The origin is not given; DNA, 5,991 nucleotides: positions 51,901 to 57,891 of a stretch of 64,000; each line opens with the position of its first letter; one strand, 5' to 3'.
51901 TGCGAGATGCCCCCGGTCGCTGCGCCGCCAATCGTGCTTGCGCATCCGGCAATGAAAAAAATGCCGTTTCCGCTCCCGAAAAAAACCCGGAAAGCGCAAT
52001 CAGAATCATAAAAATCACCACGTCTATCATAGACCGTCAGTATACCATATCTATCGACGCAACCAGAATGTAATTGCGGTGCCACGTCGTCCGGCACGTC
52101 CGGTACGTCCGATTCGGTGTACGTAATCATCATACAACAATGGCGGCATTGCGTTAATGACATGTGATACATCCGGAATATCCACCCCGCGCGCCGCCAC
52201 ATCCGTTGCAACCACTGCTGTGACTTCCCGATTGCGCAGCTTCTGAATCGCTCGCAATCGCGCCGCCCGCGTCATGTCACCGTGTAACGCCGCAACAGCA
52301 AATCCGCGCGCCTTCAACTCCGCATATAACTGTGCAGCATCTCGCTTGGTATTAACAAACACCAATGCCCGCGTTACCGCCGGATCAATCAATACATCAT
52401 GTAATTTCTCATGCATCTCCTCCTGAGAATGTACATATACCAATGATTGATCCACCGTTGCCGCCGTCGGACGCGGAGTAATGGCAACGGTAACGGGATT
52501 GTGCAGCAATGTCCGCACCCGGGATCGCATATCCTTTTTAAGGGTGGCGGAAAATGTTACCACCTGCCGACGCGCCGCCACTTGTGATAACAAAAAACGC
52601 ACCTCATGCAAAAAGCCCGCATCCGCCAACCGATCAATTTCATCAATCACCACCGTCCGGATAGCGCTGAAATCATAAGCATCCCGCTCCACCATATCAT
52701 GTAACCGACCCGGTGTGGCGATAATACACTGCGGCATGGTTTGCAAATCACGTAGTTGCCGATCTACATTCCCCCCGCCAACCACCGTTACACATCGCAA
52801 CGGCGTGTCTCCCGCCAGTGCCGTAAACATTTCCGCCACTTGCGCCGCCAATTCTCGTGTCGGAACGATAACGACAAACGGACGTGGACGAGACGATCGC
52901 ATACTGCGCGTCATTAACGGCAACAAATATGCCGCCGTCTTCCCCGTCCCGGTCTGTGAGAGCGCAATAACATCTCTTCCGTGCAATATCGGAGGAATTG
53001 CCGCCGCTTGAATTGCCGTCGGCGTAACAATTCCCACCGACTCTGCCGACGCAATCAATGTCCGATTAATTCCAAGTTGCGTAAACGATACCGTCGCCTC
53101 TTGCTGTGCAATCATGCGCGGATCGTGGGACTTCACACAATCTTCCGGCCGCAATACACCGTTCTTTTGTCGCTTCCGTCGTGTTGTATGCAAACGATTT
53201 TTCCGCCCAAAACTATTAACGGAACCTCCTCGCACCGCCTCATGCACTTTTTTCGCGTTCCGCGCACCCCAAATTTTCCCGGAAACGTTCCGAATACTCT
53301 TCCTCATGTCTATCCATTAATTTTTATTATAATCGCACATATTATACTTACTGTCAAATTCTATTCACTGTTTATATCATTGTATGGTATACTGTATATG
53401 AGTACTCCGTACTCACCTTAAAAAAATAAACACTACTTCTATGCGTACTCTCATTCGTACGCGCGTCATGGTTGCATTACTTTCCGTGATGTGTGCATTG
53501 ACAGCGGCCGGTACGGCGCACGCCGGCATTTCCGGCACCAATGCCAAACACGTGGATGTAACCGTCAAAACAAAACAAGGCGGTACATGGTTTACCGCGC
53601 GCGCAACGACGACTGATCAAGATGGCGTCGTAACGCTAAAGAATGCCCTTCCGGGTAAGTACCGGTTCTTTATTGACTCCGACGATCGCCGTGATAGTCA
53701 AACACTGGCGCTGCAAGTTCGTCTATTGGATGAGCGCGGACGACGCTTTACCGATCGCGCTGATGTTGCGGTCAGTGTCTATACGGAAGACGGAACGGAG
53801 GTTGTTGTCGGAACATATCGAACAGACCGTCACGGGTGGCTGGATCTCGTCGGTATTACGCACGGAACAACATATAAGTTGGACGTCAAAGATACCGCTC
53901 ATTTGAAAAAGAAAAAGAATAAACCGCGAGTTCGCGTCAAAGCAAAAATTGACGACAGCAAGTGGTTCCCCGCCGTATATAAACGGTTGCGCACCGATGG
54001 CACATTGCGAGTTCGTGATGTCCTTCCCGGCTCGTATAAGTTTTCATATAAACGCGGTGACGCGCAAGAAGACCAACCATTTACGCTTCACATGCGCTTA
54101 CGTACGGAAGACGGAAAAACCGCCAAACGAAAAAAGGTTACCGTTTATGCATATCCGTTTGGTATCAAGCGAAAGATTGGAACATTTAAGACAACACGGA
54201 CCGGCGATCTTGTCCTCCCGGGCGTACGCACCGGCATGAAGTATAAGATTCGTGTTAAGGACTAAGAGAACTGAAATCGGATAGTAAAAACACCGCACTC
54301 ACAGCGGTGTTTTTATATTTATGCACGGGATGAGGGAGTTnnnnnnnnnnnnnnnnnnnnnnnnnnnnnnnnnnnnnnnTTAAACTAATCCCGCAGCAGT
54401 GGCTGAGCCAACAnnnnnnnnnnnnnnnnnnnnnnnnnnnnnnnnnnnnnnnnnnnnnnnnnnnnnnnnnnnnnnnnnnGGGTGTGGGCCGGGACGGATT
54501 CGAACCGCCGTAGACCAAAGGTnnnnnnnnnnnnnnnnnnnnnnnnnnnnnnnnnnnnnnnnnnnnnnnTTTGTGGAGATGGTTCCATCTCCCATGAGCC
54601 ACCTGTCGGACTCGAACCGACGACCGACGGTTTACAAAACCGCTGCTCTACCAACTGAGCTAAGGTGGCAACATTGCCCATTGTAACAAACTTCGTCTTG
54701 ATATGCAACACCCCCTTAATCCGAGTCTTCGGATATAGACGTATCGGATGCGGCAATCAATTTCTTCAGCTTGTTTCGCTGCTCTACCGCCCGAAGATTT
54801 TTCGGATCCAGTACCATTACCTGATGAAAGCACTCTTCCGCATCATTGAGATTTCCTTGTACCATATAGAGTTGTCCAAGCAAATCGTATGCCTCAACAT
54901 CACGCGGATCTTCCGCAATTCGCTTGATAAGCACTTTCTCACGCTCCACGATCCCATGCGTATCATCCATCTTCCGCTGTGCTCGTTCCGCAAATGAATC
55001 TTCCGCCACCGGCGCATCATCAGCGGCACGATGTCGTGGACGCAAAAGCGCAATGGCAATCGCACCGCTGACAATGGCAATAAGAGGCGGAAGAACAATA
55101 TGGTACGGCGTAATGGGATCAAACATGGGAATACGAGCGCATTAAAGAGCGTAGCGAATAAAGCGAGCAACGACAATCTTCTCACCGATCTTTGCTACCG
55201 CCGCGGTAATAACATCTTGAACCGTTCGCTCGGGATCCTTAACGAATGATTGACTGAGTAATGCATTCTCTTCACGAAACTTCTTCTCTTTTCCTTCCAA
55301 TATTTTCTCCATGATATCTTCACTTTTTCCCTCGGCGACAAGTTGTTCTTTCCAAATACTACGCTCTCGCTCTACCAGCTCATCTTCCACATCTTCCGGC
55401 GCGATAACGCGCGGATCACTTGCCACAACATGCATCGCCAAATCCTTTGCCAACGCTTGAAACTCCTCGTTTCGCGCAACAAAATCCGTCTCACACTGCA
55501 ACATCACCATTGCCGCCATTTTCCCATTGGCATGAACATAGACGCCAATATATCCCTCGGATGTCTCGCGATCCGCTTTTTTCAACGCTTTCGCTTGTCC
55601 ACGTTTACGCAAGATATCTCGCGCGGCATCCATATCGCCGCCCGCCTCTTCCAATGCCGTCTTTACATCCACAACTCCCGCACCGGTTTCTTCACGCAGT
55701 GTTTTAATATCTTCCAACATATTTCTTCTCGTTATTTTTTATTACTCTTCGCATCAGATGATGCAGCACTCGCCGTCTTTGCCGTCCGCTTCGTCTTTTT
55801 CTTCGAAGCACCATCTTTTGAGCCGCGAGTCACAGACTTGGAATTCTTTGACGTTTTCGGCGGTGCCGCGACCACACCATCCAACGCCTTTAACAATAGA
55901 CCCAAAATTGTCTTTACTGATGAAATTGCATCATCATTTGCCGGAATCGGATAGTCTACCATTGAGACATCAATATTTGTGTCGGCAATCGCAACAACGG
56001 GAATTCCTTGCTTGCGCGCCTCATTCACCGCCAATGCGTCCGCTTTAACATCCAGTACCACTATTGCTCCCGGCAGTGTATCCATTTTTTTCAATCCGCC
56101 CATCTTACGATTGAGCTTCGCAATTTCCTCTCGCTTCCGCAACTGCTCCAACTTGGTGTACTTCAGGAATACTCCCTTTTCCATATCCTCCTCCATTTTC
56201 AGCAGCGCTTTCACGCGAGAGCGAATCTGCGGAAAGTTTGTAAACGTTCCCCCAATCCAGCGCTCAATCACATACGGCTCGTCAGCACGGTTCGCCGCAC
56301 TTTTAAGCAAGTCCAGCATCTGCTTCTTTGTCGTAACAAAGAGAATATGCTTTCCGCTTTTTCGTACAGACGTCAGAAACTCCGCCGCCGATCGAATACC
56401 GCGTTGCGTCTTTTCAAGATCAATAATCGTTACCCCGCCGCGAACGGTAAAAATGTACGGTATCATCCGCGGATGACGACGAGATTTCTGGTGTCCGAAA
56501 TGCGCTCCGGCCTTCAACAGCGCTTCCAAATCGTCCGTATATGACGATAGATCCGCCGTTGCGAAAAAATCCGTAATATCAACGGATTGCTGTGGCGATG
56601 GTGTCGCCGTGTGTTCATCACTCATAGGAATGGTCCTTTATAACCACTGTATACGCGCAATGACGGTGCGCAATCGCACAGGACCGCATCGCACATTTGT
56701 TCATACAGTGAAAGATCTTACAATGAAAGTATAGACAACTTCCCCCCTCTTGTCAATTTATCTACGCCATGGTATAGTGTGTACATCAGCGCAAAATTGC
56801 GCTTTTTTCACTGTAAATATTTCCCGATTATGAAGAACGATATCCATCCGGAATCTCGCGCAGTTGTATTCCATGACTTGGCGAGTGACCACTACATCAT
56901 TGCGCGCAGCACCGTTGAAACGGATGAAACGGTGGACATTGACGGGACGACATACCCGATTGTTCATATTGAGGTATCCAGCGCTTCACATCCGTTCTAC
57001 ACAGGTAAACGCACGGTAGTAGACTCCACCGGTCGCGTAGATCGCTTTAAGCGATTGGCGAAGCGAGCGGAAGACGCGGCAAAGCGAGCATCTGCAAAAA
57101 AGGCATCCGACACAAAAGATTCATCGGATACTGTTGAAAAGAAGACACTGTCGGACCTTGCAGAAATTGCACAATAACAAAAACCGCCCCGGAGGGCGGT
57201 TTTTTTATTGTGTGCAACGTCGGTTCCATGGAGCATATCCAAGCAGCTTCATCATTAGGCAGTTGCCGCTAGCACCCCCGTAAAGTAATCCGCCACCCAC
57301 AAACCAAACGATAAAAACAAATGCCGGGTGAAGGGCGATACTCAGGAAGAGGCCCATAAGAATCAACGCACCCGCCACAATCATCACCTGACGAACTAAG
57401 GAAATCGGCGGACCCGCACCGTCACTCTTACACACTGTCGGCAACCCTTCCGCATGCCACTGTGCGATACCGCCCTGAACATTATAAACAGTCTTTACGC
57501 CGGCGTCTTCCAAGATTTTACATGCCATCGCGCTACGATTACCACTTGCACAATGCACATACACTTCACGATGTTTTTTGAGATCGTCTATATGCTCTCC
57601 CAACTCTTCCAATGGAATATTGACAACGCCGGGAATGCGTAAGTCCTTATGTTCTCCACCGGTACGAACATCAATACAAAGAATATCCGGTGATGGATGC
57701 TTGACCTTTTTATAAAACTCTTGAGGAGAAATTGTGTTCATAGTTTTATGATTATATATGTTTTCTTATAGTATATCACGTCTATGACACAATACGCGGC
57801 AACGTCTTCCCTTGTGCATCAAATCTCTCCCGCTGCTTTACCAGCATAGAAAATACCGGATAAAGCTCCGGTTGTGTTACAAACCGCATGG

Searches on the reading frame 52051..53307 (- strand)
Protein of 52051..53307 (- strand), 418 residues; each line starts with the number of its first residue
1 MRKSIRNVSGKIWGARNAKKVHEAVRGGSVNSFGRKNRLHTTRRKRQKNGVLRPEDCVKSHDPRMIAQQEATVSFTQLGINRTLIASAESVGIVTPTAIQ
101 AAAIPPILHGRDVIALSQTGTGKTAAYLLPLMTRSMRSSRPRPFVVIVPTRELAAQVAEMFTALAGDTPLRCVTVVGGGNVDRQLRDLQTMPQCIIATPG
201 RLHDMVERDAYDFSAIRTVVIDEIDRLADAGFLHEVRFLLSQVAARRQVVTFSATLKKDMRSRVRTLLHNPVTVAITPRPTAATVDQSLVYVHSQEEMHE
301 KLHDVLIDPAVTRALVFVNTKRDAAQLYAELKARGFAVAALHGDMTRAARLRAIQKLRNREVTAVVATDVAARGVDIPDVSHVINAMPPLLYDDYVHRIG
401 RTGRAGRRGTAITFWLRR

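Call 13: search_protein_families(library=pfam, proteins=[window:52051-53307:-], max_evalue=0.0001)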
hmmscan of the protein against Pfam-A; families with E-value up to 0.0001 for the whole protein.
window:52051-53307:- (418 aa): 4 families
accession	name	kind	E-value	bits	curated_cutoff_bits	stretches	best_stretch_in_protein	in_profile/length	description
PF00270.35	DEAD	-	1.7e-44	151.9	26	1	97-260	1-164/167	DEAD/DEAH box helicase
PF00271.37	Helicase_C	-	1.8e-27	96.2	23.5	1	305-406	9-110/110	Helicase conserved C-terminal domain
PF04851.21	ResIII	-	4.9e-09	36.8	22.5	1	111-257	24-163/164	Type III restriction enzyme, res subunit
PF22590.2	Cas3-like_C_2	-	8.9e-06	26.4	27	1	313-405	4-104/106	CRISPR-associated nuclease/helicase Cas3, C-terminal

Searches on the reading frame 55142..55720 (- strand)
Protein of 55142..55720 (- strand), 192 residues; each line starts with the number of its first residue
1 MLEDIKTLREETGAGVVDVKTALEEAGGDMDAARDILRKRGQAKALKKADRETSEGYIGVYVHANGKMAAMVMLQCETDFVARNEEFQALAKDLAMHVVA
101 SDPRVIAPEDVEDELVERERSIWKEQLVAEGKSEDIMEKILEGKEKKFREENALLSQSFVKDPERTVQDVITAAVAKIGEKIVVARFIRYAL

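Call 13: search_protein_families(library=pfam, proteins=[window:55142-55720:-], max_evalue=0.0001)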
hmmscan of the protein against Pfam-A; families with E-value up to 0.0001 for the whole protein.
window:55142-55720:- (192 aa): 1 family
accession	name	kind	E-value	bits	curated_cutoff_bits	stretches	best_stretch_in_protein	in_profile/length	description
PF00889.24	EF_TS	-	1.6e-34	119.7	27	1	48-191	71-201/204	Elongation factor TS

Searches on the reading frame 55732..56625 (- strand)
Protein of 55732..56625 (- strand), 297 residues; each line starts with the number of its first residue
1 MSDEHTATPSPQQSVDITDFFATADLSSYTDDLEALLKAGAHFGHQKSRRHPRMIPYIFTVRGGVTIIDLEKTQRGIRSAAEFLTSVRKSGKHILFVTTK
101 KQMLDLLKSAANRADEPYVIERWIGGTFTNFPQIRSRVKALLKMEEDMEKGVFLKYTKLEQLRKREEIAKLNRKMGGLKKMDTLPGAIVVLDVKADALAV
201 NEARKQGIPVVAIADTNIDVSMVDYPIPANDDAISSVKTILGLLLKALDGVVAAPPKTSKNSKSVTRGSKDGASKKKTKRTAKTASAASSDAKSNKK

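Call 13: search_protein_families(library=pfam, proteins=[window:55732-56625:-], max_evalue=0.0001)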
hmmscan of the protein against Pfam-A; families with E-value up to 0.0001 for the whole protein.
window:55732-56625:- (297 aa): 1 family
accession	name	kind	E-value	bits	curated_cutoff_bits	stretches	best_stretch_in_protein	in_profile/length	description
PF00318.25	Ribosomal_S2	-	3.8e-76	255.6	26.1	1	36-248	1-213/216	Ribosomal protein S2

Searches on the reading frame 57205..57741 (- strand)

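Call 13: search_protein_families(library=pfam, proteins=[window:57205-57741:-], max_evalue=0.0001)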
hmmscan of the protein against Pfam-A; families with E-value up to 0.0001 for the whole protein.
window:57205-57741:- (178 aa): 2 families
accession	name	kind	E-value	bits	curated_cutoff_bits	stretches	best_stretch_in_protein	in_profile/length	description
PF00581.25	Rhodanese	-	7.9e-17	62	22.2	1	5-98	1-102/102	Rhodanese-like domain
PF11127.14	YgaP-like_TM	-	4.9e-05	23.8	25.3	1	117-172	10-60/66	Inner membrane protein YgaP-like, transmembrane domain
